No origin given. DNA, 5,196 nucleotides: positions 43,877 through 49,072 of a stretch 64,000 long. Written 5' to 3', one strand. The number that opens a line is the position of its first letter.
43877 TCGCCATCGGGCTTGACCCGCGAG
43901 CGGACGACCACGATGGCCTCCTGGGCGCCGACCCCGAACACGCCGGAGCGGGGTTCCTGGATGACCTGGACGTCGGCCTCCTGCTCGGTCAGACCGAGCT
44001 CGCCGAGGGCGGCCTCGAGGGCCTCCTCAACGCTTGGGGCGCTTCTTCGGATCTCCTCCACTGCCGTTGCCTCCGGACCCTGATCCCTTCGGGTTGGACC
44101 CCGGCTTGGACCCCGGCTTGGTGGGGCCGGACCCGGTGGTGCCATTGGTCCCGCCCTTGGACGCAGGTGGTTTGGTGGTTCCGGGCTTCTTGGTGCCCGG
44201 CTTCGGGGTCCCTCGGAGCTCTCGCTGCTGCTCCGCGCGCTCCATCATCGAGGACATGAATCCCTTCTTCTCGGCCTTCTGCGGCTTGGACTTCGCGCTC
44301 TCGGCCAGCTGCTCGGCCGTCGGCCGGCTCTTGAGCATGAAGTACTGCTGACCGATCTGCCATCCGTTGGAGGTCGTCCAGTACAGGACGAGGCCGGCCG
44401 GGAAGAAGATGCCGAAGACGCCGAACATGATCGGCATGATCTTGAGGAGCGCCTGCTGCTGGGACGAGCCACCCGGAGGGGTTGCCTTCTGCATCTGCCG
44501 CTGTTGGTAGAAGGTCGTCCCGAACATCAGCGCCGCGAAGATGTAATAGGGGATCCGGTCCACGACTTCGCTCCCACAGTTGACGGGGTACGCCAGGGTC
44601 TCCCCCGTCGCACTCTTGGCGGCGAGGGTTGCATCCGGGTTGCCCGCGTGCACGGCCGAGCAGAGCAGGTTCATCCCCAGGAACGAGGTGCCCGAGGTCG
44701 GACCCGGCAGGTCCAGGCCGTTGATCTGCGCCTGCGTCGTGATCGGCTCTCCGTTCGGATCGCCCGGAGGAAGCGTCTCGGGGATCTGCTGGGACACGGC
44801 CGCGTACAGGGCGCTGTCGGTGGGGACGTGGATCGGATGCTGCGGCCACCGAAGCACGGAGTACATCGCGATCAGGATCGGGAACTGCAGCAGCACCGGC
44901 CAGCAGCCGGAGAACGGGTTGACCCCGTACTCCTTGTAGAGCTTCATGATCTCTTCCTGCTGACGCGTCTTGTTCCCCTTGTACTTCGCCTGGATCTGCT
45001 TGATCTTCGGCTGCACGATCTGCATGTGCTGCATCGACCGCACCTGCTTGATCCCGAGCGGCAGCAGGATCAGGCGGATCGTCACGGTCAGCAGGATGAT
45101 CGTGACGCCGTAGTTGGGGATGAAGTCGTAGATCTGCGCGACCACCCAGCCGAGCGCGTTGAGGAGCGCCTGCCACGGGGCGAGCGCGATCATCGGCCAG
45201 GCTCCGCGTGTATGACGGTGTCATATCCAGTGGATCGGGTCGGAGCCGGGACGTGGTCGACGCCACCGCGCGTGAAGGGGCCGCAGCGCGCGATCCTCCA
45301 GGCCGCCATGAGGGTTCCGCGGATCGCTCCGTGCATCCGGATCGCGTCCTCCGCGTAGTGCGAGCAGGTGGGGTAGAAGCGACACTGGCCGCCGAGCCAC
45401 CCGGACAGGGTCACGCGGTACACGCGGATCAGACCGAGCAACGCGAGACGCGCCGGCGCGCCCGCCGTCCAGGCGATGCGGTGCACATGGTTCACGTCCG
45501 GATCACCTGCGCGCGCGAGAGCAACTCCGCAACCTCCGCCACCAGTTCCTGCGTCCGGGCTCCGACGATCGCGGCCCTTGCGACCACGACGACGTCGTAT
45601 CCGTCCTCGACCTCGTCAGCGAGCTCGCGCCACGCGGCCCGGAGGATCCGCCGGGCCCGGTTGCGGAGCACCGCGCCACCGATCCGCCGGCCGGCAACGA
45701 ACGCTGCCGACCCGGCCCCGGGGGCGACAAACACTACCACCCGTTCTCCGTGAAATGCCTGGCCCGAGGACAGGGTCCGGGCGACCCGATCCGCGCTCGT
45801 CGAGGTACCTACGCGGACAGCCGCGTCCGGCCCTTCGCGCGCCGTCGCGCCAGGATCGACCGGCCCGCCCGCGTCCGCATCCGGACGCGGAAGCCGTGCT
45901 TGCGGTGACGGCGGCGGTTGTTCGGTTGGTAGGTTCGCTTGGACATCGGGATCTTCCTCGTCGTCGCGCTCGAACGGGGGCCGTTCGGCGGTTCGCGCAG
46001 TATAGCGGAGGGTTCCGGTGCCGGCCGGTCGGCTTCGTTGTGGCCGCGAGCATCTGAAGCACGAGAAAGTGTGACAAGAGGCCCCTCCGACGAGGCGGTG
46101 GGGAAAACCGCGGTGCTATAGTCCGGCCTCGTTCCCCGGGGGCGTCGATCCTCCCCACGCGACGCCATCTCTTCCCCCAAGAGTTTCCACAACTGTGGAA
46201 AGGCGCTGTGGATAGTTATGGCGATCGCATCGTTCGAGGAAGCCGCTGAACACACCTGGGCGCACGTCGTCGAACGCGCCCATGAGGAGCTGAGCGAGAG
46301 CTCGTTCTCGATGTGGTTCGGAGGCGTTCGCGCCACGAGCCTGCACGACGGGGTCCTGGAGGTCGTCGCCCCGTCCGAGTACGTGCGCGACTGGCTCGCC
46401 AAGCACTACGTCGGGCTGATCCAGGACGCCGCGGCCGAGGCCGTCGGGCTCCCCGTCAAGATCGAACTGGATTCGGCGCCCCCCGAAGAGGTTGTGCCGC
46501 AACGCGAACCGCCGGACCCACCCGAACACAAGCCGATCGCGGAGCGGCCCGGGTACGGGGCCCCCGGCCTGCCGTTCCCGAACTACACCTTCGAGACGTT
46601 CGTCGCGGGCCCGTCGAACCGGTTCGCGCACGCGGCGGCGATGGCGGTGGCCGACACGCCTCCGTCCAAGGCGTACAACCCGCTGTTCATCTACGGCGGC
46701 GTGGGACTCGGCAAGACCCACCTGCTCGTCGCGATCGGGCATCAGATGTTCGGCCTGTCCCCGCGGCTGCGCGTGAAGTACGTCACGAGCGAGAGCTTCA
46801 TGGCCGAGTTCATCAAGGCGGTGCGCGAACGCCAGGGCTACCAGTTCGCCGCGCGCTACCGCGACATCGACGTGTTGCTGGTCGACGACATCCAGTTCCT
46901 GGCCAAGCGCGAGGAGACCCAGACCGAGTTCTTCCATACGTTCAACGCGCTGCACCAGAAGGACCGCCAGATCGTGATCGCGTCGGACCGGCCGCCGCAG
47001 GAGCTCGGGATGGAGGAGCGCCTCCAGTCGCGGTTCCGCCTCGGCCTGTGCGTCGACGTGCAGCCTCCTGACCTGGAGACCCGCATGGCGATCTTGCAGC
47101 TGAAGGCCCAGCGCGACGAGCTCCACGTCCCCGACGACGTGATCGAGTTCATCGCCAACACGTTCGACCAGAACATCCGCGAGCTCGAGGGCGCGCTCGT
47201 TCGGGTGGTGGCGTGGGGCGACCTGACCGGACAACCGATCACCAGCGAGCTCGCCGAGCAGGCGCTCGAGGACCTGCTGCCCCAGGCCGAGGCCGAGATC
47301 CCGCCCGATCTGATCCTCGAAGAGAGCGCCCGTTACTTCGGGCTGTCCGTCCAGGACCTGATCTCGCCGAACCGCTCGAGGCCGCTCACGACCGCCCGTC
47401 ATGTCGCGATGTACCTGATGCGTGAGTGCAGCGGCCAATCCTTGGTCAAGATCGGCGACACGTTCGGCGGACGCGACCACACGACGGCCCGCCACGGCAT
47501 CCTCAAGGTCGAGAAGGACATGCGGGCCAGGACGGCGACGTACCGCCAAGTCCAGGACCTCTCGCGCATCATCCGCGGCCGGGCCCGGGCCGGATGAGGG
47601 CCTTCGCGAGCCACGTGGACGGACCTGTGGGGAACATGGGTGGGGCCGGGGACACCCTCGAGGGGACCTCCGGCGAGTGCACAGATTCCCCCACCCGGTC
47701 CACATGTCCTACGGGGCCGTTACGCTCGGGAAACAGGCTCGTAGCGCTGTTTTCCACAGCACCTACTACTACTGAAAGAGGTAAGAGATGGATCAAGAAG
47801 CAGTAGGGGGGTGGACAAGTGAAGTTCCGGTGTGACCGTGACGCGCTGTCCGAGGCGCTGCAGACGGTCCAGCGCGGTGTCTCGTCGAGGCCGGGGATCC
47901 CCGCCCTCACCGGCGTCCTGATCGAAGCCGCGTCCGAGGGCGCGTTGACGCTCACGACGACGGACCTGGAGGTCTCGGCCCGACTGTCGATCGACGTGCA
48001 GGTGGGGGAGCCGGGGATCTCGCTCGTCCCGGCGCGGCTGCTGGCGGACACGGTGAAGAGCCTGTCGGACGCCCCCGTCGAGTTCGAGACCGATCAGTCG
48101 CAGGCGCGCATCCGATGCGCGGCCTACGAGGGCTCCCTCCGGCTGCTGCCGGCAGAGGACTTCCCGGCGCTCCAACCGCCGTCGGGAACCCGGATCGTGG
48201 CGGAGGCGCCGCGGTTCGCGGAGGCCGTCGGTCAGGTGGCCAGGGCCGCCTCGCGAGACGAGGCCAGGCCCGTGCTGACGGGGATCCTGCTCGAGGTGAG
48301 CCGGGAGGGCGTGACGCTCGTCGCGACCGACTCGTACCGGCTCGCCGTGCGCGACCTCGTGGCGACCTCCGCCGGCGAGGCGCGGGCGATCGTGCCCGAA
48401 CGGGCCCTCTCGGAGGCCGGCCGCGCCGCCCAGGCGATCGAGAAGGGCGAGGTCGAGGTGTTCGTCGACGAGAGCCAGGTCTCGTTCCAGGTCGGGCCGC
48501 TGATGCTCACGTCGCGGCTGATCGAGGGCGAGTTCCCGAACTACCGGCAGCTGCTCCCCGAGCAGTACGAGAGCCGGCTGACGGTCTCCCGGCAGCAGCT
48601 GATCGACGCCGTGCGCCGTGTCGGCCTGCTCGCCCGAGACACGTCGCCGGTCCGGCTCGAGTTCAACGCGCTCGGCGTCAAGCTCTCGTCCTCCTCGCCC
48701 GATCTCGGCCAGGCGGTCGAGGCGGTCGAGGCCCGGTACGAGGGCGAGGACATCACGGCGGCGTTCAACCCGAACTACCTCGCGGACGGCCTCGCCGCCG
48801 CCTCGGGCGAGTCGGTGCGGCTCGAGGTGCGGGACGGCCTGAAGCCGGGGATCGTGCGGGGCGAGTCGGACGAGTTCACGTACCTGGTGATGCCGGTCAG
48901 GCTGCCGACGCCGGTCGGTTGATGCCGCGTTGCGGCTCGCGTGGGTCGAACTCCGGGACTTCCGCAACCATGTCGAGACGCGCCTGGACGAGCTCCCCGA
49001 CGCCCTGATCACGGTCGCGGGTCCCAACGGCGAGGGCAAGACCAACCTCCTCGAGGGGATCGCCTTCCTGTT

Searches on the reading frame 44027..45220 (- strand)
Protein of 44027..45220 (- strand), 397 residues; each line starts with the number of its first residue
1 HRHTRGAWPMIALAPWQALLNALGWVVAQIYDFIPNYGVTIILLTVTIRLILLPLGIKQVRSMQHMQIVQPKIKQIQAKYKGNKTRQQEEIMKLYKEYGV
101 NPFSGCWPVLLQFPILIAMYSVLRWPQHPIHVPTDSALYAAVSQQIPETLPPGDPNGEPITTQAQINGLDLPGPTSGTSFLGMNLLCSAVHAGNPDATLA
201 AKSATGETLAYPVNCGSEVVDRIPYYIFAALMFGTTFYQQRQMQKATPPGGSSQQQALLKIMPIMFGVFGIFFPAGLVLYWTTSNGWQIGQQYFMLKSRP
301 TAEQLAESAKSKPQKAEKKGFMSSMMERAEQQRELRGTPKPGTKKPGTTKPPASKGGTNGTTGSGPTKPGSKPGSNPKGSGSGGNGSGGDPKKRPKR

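Call 63: search_protein_families(library=pfam, max_evalue=0.00001, proteins=[window:44027-45220:-])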
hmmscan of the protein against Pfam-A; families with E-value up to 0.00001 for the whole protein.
window:44027-45220:- (397 aa): 1 family
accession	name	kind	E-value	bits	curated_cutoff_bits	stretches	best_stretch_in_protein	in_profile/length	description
PF02096.25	60KD_IMP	-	9.4e-57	192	35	1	37-295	1-161/163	60Kd inner membrane protein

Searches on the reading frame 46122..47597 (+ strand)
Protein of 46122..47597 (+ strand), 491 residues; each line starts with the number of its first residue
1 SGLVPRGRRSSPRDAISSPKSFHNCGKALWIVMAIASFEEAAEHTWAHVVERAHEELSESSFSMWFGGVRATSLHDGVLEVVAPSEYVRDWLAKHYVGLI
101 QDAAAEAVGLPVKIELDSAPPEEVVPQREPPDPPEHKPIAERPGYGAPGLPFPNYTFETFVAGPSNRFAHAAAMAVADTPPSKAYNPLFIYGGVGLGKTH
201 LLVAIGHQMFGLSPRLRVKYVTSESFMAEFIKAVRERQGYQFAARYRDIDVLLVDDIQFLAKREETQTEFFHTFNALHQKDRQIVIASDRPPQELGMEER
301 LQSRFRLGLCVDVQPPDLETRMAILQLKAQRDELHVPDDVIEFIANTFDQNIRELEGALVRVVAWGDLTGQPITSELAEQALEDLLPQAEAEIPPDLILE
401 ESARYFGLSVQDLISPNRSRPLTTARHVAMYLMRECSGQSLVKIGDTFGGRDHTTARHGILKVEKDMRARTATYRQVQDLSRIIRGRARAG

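Call 63: search_protein_families(library=pfam, max_evalue=0.00001, proteins=[window:46122-47597:+])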
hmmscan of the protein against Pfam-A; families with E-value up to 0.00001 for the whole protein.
window:46122-47597:+ (491 aa): 4 families
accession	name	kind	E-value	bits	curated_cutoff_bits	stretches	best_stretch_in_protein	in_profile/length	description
PF00308.24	Bac_DnaA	-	3.3e-66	222.9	23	1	154-312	4-162/162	Bacterial DnaA ATPAse domain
PF08299.17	Bac_DnaA_C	-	2.5e-22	79.1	31.5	1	395-463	1-69/69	Bacterial dnaA protein helix-turn-helix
PF11638.13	DnaA_N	-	2.8e-13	49.8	24.6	1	44-105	2-64/65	DnaA N-terminal domain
PF01695.23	IstB_IS21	-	2.7e-08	34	24.1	1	188-291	95-195/238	IstB-like ATP binding protein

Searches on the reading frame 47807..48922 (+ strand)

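Call 63: search_protein_families(library=pfam, max_evalue=0.00001, proteins=[window:47807-48922:+])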
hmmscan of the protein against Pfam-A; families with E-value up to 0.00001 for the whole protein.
window:47807-48922:+ (371 aa): 3 families
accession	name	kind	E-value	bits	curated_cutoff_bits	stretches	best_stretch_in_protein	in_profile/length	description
PF00712.24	DNA_pol3_beta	-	5.2e-38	130.3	24.4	2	6-122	2-119/120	DNA polymerase III beta subunit, N-terminal domain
PF02767.21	DNA_pol3_beta_2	-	3.3e-30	105.2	27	1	136-245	6-116/116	DNA polymerase III beta subunit, central domain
PF02768.20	DNA_pol3_beta_3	-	5.4e-28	97.7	27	1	247-365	1-121/121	DNA polymerase III beta subunit, C-terminal domain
